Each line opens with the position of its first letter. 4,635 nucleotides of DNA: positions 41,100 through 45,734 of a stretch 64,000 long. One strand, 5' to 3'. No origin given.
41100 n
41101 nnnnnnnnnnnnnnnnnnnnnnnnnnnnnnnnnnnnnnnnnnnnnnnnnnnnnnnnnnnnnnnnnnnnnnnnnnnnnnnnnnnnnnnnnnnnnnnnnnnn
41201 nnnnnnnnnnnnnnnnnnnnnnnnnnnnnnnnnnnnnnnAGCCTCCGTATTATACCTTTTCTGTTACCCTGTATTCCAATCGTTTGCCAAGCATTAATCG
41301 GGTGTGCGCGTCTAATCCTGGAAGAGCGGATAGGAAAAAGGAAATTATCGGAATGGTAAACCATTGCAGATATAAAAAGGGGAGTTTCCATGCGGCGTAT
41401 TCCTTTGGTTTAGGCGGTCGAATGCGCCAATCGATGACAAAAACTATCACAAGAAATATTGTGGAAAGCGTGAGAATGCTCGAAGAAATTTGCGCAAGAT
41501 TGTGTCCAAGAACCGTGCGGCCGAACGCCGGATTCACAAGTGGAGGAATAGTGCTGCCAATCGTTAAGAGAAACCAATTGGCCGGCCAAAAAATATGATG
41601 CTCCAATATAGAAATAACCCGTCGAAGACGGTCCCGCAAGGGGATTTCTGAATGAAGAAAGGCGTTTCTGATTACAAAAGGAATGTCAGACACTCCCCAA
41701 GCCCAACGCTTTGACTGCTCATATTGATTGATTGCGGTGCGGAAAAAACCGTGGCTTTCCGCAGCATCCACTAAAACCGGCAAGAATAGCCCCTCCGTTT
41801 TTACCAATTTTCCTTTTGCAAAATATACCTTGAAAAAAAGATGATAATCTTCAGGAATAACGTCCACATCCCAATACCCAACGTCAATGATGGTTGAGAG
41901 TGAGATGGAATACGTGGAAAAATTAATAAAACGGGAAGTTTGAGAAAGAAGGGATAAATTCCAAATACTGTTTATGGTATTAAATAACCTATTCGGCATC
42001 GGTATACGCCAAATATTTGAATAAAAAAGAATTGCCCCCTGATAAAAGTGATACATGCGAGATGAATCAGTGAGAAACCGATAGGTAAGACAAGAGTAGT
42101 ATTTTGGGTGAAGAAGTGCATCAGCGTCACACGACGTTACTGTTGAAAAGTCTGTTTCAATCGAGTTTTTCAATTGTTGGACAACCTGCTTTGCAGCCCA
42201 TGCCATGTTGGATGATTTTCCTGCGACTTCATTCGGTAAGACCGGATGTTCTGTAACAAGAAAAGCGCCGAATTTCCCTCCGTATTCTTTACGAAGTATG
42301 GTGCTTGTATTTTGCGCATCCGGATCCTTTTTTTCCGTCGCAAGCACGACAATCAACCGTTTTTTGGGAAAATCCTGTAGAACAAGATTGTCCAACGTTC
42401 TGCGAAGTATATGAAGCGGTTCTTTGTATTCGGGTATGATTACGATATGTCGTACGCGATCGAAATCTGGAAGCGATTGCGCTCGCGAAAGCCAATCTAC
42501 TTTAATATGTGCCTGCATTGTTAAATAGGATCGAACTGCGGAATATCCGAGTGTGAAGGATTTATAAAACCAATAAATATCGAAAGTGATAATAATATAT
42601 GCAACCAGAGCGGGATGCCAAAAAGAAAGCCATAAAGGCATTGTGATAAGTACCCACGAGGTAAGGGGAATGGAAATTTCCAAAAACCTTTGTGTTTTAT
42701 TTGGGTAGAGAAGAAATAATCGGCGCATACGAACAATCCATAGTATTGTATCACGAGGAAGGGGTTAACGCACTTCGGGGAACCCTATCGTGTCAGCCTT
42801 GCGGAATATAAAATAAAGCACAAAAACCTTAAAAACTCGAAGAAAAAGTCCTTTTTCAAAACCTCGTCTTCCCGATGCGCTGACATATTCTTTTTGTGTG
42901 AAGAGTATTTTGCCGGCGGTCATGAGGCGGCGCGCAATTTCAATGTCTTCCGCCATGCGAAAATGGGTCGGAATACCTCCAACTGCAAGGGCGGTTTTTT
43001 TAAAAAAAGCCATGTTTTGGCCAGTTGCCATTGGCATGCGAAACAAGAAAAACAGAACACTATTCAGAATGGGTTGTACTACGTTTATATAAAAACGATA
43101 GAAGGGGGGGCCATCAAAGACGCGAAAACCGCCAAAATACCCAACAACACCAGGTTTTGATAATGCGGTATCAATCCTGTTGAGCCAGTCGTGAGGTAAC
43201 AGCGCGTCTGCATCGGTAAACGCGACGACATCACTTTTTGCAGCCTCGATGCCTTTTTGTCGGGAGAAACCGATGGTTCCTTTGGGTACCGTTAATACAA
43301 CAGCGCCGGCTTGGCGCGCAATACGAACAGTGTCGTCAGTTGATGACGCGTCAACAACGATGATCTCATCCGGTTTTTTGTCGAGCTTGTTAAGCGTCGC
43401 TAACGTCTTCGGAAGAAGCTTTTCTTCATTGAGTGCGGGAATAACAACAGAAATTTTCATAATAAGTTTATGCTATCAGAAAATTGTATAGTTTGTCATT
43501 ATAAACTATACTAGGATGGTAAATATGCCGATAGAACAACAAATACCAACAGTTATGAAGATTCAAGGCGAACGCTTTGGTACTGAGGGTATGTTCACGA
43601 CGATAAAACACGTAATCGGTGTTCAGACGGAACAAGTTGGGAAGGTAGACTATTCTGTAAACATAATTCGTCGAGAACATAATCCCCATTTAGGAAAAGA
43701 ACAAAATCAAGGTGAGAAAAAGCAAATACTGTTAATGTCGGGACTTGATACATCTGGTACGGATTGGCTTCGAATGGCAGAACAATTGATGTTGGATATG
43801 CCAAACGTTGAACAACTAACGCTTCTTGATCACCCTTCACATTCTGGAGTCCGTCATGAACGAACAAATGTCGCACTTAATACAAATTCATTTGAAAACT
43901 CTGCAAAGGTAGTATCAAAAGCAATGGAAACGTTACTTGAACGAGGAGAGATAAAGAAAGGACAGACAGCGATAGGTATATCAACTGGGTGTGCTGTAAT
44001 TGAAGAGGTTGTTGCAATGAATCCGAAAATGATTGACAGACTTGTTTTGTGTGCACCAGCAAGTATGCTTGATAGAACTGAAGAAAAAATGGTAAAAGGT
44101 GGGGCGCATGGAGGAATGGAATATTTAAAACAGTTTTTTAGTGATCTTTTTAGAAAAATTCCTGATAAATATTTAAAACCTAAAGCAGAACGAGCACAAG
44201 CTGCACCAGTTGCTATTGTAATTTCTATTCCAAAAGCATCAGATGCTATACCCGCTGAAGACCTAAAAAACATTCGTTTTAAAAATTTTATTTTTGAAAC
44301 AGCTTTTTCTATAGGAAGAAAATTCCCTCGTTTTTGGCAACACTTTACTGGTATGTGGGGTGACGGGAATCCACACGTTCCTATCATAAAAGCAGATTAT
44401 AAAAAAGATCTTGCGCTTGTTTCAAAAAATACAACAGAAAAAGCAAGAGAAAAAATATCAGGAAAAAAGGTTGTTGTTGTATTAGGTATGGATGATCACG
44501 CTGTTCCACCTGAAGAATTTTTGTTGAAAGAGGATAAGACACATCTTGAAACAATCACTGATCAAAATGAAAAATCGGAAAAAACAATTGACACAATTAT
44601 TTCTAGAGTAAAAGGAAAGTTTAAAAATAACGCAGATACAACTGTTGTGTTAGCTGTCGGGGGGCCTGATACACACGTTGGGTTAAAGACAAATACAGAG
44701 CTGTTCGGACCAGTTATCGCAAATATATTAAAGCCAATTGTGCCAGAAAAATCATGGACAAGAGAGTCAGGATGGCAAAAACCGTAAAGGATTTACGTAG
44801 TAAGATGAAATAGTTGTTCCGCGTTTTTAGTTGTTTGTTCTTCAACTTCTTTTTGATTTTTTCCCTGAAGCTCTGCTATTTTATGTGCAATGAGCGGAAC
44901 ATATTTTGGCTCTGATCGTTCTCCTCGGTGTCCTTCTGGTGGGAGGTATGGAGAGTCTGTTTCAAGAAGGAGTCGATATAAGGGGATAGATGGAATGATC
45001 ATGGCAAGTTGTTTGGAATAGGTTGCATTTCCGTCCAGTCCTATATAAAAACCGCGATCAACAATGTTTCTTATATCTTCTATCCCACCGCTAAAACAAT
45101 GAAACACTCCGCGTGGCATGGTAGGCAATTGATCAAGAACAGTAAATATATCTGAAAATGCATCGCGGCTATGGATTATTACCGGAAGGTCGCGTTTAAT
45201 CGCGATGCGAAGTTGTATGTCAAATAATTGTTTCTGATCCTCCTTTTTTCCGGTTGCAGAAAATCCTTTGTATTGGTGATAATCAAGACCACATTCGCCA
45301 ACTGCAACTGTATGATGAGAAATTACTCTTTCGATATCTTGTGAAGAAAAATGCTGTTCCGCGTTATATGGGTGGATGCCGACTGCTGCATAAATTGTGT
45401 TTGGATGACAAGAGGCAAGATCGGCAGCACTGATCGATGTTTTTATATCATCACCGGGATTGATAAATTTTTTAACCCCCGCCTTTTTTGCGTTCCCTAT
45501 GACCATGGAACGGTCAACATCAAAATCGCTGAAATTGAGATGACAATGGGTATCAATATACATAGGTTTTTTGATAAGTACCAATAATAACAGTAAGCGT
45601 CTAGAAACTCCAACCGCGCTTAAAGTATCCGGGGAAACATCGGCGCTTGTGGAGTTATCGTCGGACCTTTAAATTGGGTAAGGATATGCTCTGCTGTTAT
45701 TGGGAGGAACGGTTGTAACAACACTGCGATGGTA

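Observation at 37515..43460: Polyprenyl-phosphate glycan assembly cluster: DPPR-synthase-like UbiA, WecA/MraY-like, GT-C, processive QxxRW GT2 and Dpm-like GT2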

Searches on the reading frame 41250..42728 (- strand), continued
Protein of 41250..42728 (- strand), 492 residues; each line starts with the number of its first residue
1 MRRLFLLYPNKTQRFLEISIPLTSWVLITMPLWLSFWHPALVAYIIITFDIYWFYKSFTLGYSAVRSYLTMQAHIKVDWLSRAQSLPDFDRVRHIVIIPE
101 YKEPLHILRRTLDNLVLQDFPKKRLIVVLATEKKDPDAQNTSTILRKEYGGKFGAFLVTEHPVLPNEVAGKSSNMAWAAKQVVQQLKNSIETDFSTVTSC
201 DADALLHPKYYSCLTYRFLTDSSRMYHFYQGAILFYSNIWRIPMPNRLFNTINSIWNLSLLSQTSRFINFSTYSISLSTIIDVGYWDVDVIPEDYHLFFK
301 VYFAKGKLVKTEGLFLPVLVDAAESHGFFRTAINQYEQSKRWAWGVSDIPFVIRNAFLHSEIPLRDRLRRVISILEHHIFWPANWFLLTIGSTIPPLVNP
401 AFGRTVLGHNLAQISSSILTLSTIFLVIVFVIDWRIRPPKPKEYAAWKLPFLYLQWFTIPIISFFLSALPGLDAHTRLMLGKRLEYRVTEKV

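Call 70: find_encoding_contigs(protein=P0429, flank=8000, max_places=1)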
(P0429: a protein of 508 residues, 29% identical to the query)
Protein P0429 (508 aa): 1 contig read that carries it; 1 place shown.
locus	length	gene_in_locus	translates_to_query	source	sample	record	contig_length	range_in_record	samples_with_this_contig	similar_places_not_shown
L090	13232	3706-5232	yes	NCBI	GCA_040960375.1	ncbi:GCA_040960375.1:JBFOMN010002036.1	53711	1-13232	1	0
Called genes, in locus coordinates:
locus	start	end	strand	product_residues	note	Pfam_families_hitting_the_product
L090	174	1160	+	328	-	PF00294:PfkB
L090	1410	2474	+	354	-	PF01063:Aminotran_4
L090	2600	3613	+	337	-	PF11258:DUF3048, PF17479:DUF3048_C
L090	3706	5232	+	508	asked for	PF13632:Glyco_trans_2_3 (weak)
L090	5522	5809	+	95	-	PF00412:LIM (faint), PF23477:zf_Tbcl_2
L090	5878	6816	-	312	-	PF00551:Formyl_trans_N, PF02911:Formyl_trans_C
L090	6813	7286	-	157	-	PF01327:Pep_deformylase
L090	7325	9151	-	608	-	PF17764:PriA_3primeBD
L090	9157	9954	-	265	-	PF02900:LigB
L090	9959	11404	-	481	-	-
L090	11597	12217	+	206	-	PF03808:Glyco_tran_WecG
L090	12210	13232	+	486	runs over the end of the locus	PF00749:tRNA-synt_1c, PF19269:Anticodon_2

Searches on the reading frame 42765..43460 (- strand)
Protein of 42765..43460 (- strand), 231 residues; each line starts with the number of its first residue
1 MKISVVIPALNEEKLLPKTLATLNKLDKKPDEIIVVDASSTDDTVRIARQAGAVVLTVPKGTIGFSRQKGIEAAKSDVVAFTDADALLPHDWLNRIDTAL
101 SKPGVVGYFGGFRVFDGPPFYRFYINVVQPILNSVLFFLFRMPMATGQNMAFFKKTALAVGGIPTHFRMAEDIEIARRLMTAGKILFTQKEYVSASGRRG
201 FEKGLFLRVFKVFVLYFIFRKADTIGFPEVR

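Call 3: search_protein_families(library=pfam, proteins=[window:42765-43460:-], max_evalue=0.01)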
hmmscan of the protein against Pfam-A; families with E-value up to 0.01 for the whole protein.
window:42765-43460:- (231 aa): 5 families
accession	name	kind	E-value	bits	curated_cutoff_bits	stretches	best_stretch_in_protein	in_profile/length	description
PF00535.33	Glycos_transf_2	-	2.2e-24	86.7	23.3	1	4-126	1-129/168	Glycosyl transferase family 2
PF13641.12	Glyco_tranf_2_3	-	5.7e-13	49.8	27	1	3-103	3-114/230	Glycosyltransferase like family 2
PF13506.12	Glyco_transf_21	-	3e-07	30.5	21.7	1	69-192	24-150/174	Glycosyl transferase family 21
PF10111.15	Glyco_tranf_2_2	-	7.9e-07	29.3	27.3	1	4-96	1-102/276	Glycosyltransferase like family 2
PF13632.12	Glyco_trans_2_3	-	0.00019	21.8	27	1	79-187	2-114/198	Glycosyl transferase family group 2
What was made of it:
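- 42765..43460 (-): Accessory soluble GT2 (231 aa), variable presence. Pfam Glycos_transf_2, 86.7 bits (call 3).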

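Call 4: search_protein_families(library=ncbifam, proteins=[window:42765-43460:-], max_evalue=0.01)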
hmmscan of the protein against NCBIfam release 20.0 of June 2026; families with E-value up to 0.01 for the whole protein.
window:42765-43460:- (231 aa): 21 families
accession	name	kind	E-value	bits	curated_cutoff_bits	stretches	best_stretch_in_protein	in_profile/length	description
TIGR04283.1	glyco_like_mftF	equivalog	6.1e-28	97.9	182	1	3-217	1-206/221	TIGR04283 family arsenosugar biosynthesis glycosyltransferase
TIGR03965.1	mycofact_glyco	equivalog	1.1e-18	67.4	280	1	2-106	75-185/467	mycofactocin biosynthesis glycosyltransferase MftF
NF041875.1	EPS_EpsD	equivalog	1.3e-16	60.9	370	1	3-203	1-215/325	exopolysaccharide biosynthesis glycosyltransferase EpsD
NF010496.0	PRK13915.1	equivalog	1.6e-14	53.8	262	1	2-87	32-128/307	glucosyl-3-phosphoglycerate synthase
NF038302.1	EPS_HpsE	equivalog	1.1e-11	44.3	300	1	1-111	1-122/307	hormogonium polysaccharide biosynthesis glycosyltransferase HpsE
NF007482.0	PRK10073.1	equivalog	9.3e-10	38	423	1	2-89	7-99/334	glycosyltransferase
TIGR04182.1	glyco_TIGR04182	equivalog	4e-09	36.3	325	1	3-87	2-84/293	S-layer glycoprotein N-glycosyltransferase AglJ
NF041391.1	DPhHxTase_Halo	equivalog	4.2e-09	35.7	375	1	9-98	3-91/213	dolichyl-phosphate hexose transferase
TIGR03937.1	PgaC_IcaA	equivalog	1.4e-08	34.2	422.3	1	2-94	46-144/407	poly-beta-1,6-N-acetyl-D-glucosamine synthase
NF038299.1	EPS_HpsN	equivalog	3.8e-07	29.4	425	1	2-116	2-121/317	hormogonium polysaccharide biosynthesis glycosyltransferase HpsN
TIGR04195.1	S_glycosyl_SunS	equivalog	3.8e-07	29.3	350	1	6-88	62-143/421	SunS family peptide S-glycosyltransferase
NF047683.1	TeichurnBiosyTuaG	equivalog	6.1e-07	29.3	400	1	2-96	7-107/252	teichuronic acid biosynthesis protein TuaG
NF041865.1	EpsU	equivalog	1.7e-06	27.3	700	1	2-77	40-120/394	exopolysaccharide biosynthesis GT2 family glycosyltransferase EpsU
NF045692.1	OglycostaseCruG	equivalog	2.3e-06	26.8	600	1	2-51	42-91/386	2'-O-glycosyltransferase CruG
NF058614.1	PPMAGASynPpgS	equivalog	2.7e-06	27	370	1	4-77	3-74/226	polyprenyl-phospho-N-acetylgalactosaminyl synthase PpgS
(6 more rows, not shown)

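Call 73: search_solved_structures(query=window:42765-43460:-, max_evalue=0.001)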
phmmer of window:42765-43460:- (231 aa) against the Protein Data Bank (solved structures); distinct sequences matched with E-value up to 0.001: 14.
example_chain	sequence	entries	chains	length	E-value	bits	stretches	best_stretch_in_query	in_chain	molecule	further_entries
3ckj_A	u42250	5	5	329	8.9e-08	35.2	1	3-91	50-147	Putative uncharacterized protein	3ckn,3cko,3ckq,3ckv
4y6n_A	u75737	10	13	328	1.3e-07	34.7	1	3-91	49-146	Glucosyl-3-phosphoglycerate synthase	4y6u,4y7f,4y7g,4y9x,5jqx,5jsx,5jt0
3e25_A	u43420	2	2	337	1.4e-07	34.6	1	3-91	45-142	Putative uncharacterized protein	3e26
4ddz_A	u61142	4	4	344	1.4e-07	34.5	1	3-91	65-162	GLUCOSYL-3-PHOSPHOGLYCERATE SYNTHASE (GpgS) | Glucosyl-3-phosphoglycerate synthase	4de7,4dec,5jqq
6yv7_B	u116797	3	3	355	4.2e-07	33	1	2-203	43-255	Glycosyl transferase, family 2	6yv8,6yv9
6yv7_A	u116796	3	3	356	4.2e-07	33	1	2-203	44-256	Glycosyl transferase, family 2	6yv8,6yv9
7pdo_A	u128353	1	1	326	2.3e-06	30.6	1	3-90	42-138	Glucosyl-3-phosphoglycerate synthase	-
7p5l_A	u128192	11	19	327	2.3e-06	30.6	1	3-90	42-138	Glucosyl-3-phosphoglycerate synthase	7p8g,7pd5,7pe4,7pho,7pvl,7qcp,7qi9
2z86_A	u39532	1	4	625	2.3e-05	27.4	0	3-106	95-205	Chondroitin synthase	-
2z87_A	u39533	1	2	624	2.3e-05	27.4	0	3-106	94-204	Chondroitin synthase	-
5tze_C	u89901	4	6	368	3.8e-05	26.6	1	1-91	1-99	Glycosyl transferase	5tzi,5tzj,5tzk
5tz8_A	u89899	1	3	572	0.0001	25.2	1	1-91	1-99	Glycosyl transferase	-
6h1j_A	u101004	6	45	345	0.00086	22.2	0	2-90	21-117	Probable ss-1,3-N-acetylglucosaminyltransferase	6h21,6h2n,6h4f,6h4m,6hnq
3bcv_A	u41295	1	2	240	0.00093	22.1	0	2-94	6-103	Putative glycosyltransferase protein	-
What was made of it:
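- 42765..43460 (-): Generic PDB matches (call 73).
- On Dpm1/GtrB/ArnC-type polyprenyl-phosphate glycosyltransferase (claimed for the 231-aa GT2): The PDB best hits are GpgS and PcManGT (call 73).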

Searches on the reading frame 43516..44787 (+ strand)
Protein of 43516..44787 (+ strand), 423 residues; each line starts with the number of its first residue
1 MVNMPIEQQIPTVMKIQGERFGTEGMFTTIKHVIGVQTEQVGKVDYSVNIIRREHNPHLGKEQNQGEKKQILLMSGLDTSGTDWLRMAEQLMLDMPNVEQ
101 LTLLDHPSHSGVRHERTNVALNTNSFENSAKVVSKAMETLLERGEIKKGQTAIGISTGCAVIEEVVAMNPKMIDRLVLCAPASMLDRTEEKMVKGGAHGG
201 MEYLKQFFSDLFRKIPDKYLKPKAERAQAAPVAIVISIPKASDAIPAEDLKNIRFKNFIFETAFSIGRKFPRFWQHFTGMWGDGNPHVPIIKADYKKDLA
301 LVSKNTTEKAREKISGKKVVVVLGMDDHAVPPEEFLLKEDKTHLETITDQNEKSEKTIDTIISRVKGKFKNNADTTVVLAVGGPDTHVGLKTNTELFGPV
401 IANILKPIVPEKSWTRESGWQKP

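Call 8: search_protein_families(library=pfam, proteins=[window:43516-44787:+], max_evalue=0.001)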
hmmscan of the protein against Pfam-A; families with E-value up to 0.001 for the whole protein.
window:43516-44787:+ (423 aa): 1 family
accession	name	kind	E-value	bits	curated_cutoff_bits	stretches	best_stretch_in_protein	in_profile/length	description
PF00561.26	Abhydrolase_1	-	0.00064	19.9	25.8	0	118-333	47-216/245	alpha/beta hydrolase fold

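Call 9: search_protein_families(library=ncbifam, proteins=[window:43516-44787:+], max_evalue=0.00001)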
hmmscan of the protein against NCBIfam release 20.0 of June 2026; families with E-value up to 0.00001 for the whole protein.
window:43516-44787:+ (423 aa): 0 families

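Call 74: search_protein_families(library=pfam, proteins=[window:43516-44787:+], max_evalue=0.1)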
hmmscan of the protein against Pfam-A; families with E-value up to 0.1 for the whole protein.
window:43516-44787:+ (423 aa): 2 families
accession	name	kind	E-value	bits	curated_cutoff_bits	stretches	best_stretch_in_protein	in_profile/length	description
PF00561.26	Abhydrolase_1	-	0.00064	19.9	25.8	1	118-333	47-216/245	alpha/beta hydrolase fold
PF12146.15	Hydrolase_4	-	0.014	15.1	27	1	124-188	53-116/239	Serine aminopeptidase, S33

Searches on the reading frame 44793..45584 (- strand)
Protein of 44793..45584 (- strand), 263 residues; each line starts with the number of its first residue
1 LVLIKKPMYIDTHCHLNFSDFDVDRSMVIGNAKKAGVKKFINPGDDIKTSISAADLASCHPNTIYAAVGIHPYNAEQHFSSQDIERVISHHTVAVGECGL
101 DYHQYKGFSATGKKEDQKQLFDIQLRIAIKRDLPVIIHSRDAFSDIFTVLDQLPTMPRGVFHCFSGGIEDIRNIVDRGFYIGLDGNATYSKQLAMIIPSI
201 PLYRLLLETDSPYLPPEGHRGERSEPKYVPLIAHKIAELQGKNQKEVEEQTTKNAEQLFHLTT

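Call 8: search_protein_families(library=pfam, proteins=[window:44793-45584:-], max_evalue=0.001)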
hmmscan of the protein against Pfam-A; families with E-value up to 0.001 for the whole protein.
window:44793-45584:- (263 aa): 1 family
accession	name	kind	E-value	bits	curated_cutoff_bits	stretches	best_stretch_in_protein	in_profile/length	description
PF01026.27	TatD_DNase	-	8.5e-73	245.3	27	1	10-260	1-253/253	TatD related DNase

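Call 9: search_protein_families(library=ncbifam, proteins=[window:44793-45584:-], max_evalue=0.00001)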
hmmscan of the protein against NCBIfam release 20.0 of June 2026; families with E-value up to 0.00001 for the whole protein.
window:44793-45584:- (263 aa): 5 families
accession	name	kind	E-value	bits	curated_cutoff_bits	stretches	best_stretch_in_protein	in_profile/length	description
TIGR00010.1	TIGR00010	subfamily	6.8e-71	238.7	206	1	9-261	1-253/253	YchF/TatD family DNA exonuclease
NF007745.0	PRK10425.1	equivalog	3.9e-48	163.9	395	1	12-261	4-258/260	3'-5' ssDNA/RNA exonuclease TatD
NF008522.0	PRK11449.1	equivalog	1.2e-40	139.3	481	1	9-261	5-258/259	metal-dependent hydrolase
NF008075.0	PRK10812.1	equivalog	1.5e-40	139.1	438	1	9-262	3-257/265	metal-dependent hydrolase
NF041926.1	QatD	equivalog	2.9e-26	92.1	230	1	11-258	1-239/239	Qat anti-phage system TatD family nuclease QatD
